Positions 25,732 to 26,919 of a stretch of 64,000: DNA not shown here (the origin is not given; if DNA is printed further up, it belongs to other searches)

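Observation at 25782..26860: Cassette 2: a 295-aa orphan protein with a 16-nt palindrome at its SD and tandem terminators that share a motif with cassette 1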

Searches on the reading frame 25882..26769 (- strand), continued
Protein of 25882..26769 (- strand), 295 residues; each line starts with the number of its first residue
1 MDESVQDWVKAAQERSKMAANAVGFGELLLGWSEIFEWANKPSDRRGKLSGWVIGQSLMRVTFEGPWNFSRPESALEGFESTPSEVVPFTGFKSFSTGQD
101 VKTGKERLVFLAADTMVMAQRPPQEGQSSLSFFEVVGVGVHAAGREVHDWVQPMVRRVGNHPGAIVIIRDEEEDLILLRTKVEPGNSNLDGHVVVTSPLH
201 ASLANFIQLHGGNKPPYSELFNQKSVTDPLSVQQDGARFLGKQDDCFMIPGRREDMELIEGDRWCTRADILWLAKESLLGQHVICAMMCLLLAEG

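Call 55: find_encoding_contigs(protein=P0020, flank=8000, max_places=3)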
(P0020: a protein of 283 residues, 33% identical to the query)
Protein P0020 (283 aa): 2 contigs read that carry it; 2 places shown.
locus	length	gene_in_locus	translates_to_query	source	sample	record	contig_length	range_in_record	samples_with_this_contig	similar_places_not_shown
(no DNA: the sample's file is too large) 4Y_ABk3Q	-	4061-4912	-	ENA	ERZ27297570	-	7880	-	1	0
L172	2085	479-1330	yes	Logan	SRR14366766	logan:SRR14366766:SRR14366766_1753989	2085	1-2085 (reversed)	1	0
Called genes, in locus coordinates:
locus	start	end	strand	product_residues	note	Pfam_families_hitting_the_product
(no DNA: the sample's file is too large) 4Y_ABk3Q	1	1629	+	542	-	?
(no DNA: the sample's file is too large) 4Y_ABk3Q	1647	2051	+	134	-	PF11969:DcpS_C, PF01230:HIT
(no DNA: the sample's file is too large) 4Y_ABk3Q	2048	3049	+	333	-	PF01073:3Beta_HSD, PF01370:Epimerase, PF02719:Polysacc_synt_2, PF04321:RmlD_sub_bind, PF07993:NAD_binding_4, PF16363:GDP_Man_Dehyd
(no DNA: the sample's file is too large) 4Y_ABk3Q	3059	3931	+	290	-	PF01370:Epimerase, PF04321:RmlD_sub_bind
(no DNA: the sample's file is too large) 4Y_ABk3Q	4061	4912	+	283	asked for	PF03559:Hexose_dehydrat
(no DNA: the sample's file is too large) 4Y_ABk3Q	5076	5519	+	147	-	PF04024:PspC, PF22570:LiaF-TM (weak)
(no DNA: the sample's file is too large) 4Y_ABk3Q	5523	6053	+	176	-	PF01863:YgjP-like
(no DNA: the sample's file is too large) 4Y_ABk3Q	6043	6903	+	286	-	PF00535:Glycos_transf_2, PF13641:Glyco_tranf_2_3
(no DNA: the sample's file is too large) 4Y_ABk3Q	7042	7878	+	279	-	?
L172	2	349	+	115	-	?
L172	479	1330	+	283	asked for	PF03559:Hexose_dehydrat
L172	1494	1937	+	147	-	PF04024:PspC, PF22570:LiaF-TM (weak)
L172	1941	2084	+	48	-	?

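Call 56: find_encoding_contigs(protein=P0023, flank=8000, max_places=3)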
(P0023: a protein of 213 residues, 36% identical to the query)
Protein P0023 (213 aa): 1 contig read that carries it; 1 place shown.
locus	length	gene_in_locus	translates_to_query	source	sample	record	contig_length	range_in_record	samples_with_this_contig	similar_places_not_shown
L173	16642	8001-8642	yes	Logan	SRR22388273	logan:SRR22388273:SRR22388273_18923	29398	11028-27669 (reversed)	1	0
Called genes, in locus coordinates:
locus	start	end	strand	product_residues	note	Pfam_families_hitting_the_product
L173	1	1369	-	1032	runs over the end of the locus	?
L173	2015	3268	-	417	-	PF18915:DUF5667 (weak)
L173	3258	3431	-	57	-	-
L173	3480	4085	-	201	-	PF04542:Sigma70_r2, PF08281:Sigma70_r4_2, PF04545:Sigma70_r4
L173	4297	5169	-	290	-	PF00483:NTP_transferase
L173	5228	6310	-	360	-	PF00483:NTP_transferase, PF25084:LbH_EIF2B (weak), PF00132:Hexapep (weak), PF25084:LbH_EIF2B, PF25087:GMPPB_C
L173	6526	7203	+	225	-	PF00702:Hydrolase, PF13419:HAD_2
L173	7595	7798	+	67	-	-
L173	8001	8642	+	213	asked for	PF03559:Hexose_dehydrat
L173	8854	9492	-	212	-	PF01797:Y1_Tnp (weak)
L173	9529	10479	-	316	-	PF01370:Epimerase, PF02719:Polysacc_synt_2 (weak), PF04321:RmlD_sub_bind, PF01073:3Beta_HSD (faint), PF07993:NAD_binding_4 (weak), PF16363:GDP_Man_Dehyd, PF04321:RmlD_sub_bind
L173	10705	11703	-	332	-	PF01073:3Beta_HSD, PF01370:Epimerase, PF02719:Polysacc_synt_2, PF04321:RmlD_sub_bind, PF13460:NAD_binding_10 (weak), PF16363:GDP_Man_Dehyd, PF07993:NAD_binding_4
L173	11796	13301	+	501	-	PF13231:PMT_2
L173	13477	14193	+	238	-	PF13641:Glyco_tranf_2_3 (weak), PF00535:Glycos_transf_2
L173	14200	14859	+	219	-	PF01209:Ubie_methyltran, PF13489:Methyltransf_23, PF05219:DREV (weak), PF05175:MTS (weak), PF08241:Methyltransf_11, PF08242:Methyltransf_12, PF13649:Methyltransf_25, PF13847:Methyltransf_31, +2 more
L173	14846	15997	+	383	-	-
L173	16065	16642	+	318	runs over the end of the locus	PF00535:Glycos_transf_2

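Call 68: search_solved_structures(query=A3, max_evalue=1, show_alignments=1)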
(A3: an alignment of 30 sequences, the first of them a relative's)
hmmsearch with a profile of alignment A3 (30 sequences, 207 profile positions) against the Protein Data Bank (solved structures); distinct sequences matched with E-value up to 1: 1.
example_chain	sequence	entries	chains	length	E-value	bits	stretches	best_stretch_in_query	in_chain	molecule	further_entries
4j7g_A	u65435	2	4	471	2.1e-52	180.9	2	3-192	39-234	EvaA 2,3-dehydratase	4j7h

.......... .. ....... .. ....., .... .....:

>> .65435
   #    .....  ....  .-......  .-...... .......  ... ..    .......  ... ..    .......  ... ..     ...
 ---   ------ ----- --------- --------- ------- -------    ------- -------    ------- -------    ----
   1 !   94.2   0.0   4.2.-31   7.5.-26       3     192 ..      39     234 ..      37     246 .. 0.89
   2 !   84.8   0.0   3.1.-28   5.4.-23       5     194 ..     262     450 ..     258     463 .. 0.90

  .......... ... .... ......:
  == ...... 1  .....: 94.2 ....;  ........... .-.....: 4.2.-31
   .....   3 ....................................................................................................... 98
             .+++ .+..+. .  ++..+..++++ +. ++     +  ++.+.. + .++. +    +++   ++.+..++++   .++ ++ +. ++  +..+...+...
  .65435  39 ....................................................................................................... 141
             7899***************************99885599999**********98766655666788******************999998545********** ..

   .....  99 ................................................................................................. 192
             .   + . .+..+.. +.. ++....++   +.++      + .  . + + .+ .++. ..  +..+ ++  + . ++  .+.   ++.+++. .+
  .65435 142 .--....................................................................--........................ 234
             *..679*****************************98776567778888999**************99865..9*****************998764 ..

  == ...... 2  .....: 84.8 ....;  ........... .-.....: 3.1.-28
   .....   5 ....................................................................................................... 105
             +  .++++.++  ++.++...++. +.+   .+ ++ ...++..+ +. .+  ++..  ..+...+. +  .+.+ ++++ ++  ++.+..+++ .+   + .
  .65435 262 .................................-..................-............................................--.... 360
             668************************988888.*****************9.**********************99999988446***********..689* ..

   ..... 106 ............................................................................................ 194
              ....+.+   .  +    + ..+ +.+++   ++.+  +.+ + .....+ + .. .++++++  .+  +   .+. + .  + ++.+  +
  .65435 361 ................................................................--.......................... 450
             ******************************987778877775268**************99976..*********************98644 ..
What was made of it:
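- The subfamily profile covers EvaA twice, E=2e-52 (call 68).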

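Call 69: search_protein_families(library=ncbifam, alignment_id=A3, max_evalue=0.01)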
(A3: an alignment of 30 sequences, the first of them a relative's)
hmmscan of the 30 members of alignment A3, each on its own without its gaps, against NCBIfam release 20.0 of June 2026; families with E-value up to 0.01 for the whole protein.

A. member 1, P0001 (295 aa): 0 families

B. families by the number of members that match (of 30 scanned): 0 families
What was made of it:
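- Closest known: Unnamed single-repeat PF03559 subfamily. Different: No member has been characterised, and there is no NCBIfam model (call 69).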

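Call 70: find_encoding_contigs(protein=P0027, flank=6000, max_places=3)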
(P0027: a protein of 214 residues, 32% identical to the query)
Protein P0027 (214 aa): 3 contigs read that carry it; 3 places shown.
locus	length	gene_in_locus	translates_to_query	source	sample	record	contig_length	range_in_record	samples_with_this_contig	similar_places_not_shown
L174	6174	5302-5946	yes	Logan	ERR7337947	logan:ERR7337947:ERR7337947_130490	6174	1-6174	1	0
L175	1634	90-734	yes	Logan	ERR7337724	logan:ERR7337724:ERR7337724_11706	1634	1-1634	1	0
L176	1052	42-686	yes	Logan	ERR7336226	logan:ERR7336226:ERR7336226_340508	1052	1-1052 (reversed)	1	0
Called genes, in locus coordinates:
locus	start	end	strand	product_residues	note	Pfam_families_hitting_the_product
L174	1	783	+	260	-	?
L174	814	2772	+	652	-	-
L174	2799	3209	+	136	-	PF05523:FdtA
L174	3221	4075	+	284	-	PF01370:Epimerase, PF04321:RmlD_sub_bind, PF16363:GDP_Man_Dehyd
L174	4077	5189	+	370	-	PF01464:SLT (faint)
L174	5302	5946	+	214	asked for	PF03559:Hexose_dehydrat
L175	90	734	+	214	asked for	PF03559:Hexose_dehydrat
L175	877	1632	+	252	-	?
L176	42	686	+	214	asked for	PF03559:Hexose_dehydrat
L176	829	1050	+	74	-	?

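Call 71: find_encoding_contigs(protein=P0024, flank=6000, max_places=3)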
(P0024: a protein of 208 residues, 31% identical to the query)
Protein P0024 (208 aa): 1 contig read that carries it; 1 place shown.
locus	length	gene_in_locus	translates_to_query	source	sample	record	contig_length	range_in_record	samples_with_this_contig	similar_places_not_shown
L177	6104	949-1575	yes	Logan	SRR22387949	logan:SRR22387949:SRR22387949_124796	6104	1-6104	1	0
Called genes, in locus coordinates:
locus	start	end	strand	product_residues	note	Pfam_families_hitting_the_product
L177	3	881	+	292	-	?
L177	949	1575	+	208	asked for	PF03559:Hexose_dehydrat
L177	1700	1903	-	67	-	-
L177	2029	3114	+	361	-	PF13091:PLDc_2, PF00614:PLDc (faint), PF13091:PLDc_2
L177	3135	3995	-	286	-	PF13292:DXP_synthase_N, PF00456:Transketolase_N, PF00676:E1_dh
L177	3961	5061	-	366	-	PF02779:Transket_pyr, PF02780:Transketolase_C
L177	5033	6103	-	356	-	?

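Call 73: find_homologous_proteins(query=A3, max_evalue=1e-10)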
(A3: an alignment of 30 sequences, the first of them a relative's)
Query A3 (30 sequences) (295 aa, profile of the alignment): 124 proteins with E <= 1e-10 among 8000 candidates; the best 120 are listed.
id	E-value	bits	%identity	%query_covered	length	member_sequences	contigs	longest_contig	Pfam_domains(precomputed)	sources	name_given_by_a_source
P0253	7.9e-71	256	28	56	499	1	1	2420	PF03559.21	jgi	-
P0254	1.4e-70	255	27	56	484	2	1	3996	PF03559.21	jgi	jgi:NDP-hexose 2,3-dehydratase.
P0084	1.1e-65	239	28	57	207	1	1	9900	PF03559.21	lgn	-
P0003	2.5e-63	231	35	47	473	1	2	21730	PF03559.21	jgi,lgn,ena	jgi:oxidase EvaA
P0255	2.6e-63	231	33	49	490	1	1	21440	PF03559.21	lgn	-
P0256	2.8e-62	228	33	47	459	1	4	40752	PF03559.21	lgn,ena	-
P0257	1.1e-61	226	33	49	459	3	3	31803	PF03559.21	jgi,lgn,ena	jgi:oxidase EvaA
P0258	1.6e-61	225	31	52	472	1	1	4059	PF03559.21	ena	-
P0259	2.2e-61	225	33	48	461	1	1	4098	PF03559.21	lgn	-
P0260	1.7e-60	222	32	63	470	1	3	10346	PF03559.21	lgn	-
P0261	2.1e-60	222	35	48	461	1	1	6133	PF03559.21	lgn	-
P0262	3.2e-60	221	33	47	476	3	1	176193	PF03559.21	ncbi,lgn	-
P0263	4.6e-60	221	28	54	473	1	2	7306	PF03559.21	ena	-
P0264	7.6e-60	220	35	49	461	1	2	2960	PF03559.21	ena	-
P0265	9.8e-60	220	33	49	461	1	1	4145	PF03559.21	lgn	-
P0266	1.2e-59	219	33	50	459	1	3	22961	PF03559.21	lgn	-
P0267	1.6e-59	219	29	61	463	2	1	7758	PF03559.21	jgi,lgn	jgi:oxidase EvaA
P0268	2.3e-59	218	31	38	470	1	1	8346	PF03559.21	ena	-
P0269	2.5e-59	218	35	49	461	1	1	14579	PF03559.21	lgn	-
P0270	2.6e-59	218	33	49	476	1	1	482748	PF03559.21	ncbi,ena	-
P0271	2.6e-59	218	31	47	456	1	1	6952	PF03559.21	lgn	-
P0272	2.6e-59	218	31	47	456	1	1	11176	PF03559.21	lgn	-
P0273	2.9e-59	218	32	49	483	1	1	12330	PF03559.21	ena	-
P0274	4.1e-59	218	33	49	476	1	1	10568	PF03559.21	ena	-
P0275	4.5e-59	217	33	49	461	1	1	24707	PF03559.21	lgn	-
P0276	5.1e-59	217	35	46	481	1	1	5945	PF03559.21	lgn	-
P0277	5.7e-59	217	31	50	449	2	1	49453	PF03559.21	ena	-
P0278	5.8e-59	217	28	68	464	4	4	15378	PF03559.21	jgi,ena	-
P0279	7.8e-59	217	33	47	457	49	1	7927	PF03559.21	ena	-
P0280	8.8e-59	217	35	49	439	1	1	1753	PF03559.21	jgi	jgi:oxidase EvaA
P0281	9.0e-59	216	34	49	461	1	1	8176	PF03559.21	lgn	-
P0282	9.7e-59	216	30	49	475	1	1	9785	PF03559.21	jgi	jgi:dTDP-4-dehydro-6-deoxy-alpha-D-glucopyranose 2,3-dehydratase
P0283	1.5e-58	216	34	49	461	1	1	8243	PF03559.21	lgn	-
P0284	2.6e-58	215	32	49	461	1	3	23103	PF03559.21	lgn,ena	-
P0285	2.8e-58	215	35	47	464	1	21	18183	PF03559.21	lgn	-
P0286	3.6e-58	214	33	49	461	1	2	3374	PF03559.21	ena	-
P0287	3.9e-58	214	35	40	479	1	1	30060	PF03559.21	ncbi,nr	ncbi:MAG: NDP-hexose 2,3-dehydratase family protein [Planctomycetes bacterium]|nr:NDP-hexose 2,3-deh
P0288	4.4e-58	214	33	49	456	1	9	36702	PF03559.21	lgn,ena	-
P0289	4.5e-58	214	33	51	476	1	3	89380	PF03559.21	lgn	-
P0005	4.6e-58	214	40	38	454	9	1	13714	PF03559.21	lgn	-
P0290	4.8e-58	214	31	60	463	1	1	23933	PF03559.21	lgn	-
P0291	6.3e-58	214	32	49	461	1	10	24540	PF03559.21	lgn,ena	-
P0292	6.9e-58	214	32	49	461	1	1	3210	PF03559.21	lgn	-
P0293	8.3e-58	213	32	49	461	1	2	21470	PF03559.21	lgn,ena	-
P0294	9.9e-58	213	28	54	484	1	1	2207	PF03559.21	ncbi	-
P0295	1.3e-57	213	32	49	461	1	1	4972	PF03559.21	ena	-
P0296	1.9e-57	212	35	51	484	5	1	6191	PF03559.21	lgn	-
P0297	1.9e-57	212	31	60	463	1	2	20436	PF03559.21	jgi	jgi:oxidase EvaA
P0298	2.1e-57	212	39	38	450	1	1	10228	PF03559.21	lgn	-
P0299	4.7e-57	211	33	47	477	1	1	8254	PF03559.21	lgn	-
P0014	4.7e-57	211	34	48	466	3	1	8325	PF03559.21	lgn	-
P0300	4.8e-57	211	32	59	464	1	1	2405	PF03559.21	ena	-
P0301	5.8e-57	211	36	40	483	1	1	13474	PF03559.21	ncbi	-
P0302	6.6e-57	210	33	47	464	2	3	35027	PF03559.21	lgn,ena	-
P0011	7.3e-57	210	32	49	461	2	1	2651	PF03559.21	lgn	-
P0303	8.9e-57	210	31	49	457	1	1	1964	PF03559.21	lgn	-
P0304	1.0e-56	210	31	47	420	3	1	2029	PF03559.21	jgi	jgi:oxidase EvaA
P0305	1.4e-56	209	30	50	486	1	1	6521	PF03559.21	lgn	-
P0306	1.4e-56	209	28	65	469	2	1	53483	PF03559.21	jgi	jgi:dTDP-4-dehydro-6-deoxy-alpha-D-glucopyranose 2,3-dehydratase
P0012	1.6e-56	209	37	49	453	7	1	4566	PF03559.21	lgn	-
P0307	2.8e-56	208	34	48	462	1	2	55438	PF03559.21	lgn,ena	-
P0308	2.8e-56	208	34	49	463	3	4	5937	PF03559.21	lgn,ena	-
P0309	3.0e-56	208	34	49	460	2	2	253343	PF03559.21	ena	-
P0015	3.2e-56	208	35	48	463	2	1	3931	PF03559.21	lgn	-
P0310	3.3e-56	208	34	51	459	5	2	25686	PF03559.21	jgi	jgi:oxidase EvaA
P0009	3.6e-56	208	34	49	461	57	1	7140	PF03559.21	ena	-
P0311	4.3e-56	208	35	51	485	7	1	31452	PF03559.21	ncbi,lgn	-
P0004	4.3e-56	208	37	49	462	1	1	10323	PF03559.21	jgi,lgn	-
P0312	4.4e-56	208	31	49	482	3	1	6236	PF03559.21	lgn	-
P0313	5.7e-56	207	34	47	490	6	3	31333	PF03559.21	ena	-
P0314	6.0e-56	207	30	61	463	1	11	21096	PF03559.21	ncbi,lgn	-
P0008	8.1e-56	207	34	49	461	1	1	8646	PF03559.21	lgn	-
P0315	9.0e-56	207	35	49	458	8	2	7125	PF03559.21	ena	-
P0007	1.3e-55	206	35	49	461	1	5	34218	PF03559.21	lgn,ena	-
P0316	1.6e-55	206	32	49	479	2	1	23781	PF03559.21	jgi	jgi:oxidase EvaA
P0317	1.8e-55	206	32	49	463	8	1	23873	PF03559.21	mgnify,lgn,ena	mgnify:FL=1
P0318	2.0e-55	206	31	47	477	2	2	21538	PF03559.21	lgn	-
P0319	2.1e-55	205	34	49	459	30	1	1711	PF03559.21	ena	-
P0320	4.0e-55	205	29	72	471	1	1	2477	PF03559.21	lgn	-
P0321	4.5e-55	204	32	49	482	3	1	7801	PF03559.21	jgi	-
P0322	4.7e-55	204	36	49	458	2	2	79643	PF03559.21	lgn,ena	-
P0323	5.5e-55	204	30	64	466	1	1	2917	PF03559.21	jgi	jgi:dTDP-4-dehydro-6-deoxy-alpha-D-glucopyranose 2,3-dehydratase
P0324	1.3e-54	203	33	47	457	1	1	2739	PF03559.21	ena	-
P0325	1.5e-54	203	32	47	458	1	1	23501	PF03559.21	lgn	-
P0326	2.8e-54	202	34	47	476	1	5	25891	PF03559.21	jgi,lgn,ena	-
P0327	3.7e-54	201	33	38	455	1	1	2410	PF03559.21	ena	-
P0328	3.9e-54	201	34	38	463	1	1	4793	PF03559.21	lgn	-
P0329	4.3e-54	201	36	49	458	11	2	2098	PF03559.21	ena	-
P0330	4.4e-54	201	34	47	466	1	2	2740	PF03559.21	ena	-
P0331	5.0e-54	201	35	47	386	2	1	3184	PF03559.21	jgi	-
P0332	6.5e-54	201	33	49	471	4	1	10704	PF03559.21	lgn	-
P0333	6.6e-54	201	32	51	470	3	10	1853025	PF03559.21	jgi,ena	jgi:oxidase EvaA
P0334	8.9e-54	200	36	49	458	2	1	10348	PF03559.21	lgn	-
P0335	9.1e-54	200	34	51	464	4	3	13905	PF03559.21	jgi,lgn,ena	-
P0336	9.3e-54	200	35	47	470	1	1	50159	PF03559.21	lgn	-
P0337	1.1e-53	200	34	53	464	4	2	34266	PF03559.21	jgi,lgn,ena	jgi:dTDP-4-dehydro-6-deoxy-alpha-D-glucopyranose 2,3-dehydratase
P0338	1.2e-53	200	35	49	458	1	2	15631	PF03559.21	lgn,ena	-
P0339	1.7e-53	199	35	38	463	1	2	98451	PF03559.21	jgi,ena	jgi:oxidase EvaA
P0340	2.1e-53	199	30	53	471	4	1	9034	PF03559.21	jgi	jgi:oxidase EvaA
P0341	5.0e-53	198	30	42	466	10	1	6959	PF03559.21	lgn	-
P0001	5.4e-53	198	100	100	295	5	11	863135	PF03559.21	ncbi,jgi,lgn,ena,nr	ncbi:MAG: hypothetical protein HN726_03115 [Candidatus Magasanikbacteria bacterium]|jgi:hypothetical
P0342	7.7e-53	197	33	42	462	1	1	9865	PF03559.21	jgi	-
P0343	1.3e-52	196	28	61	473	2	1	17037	PF03559.21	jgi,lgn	-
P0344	2.2e-52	196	33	47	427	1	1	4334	PF03559.21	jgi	jgi:oxidase EvaA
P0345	4.2e-52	195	33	38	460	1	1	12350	PF03559.21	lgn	-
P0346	5.8e-52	194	31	51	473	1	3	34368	PF03559.21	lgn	-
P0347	8.1e-52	194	29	47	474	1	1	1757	PF03559.21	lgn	-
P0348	8.9e-52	194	32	53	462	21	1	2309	PF03559.21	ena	-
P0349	1.3e-51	193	36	40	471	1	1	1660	PF03559.21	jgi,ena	-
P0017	1.7e-51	193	34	42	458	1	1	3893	PF03559.21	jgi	-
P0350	2.0e-51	192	29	42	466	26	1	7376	PF03559.21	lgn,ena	-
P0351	2.9e-51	192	31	40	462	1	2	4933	PF03559.21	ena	-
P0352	4.9e-51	191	31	59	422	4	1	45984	PF03559.21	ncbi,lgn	-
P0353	8.5e-51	190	32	42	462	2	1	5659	PF03559.21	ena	-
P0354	1.6e-50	189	31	40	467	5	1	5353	PF03559.21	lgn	-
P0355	2.1e-50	189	32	42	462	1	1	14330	PF03559.21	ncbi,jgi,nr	ncbi:MAG: NDP-hexose 2,3-dehydratase family protein [Verrucomicrobiota bacterium]|jgi:oxidase EvaA|n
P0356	4.3e-50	188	29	42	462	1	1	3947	PF03559.21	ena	-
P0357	4.7e-50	188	30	42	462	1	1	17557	PF03559.21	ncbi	ncbi:MAG: NDP-hexose 2,3-dehydratase family protein [Kiritimatiellia bacterium]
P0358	1.9e-49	186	32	42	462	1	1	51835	PF03559.21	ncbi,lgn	-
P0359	1.2e-48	183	32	51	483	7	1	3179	PF03559.21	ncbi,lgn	-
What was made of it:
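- Tried and rejected: A profile search of the word-indexed database returned almost only two-repeat enzymes and gave no taxonomy for the single-repeat subfamily (call 73).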
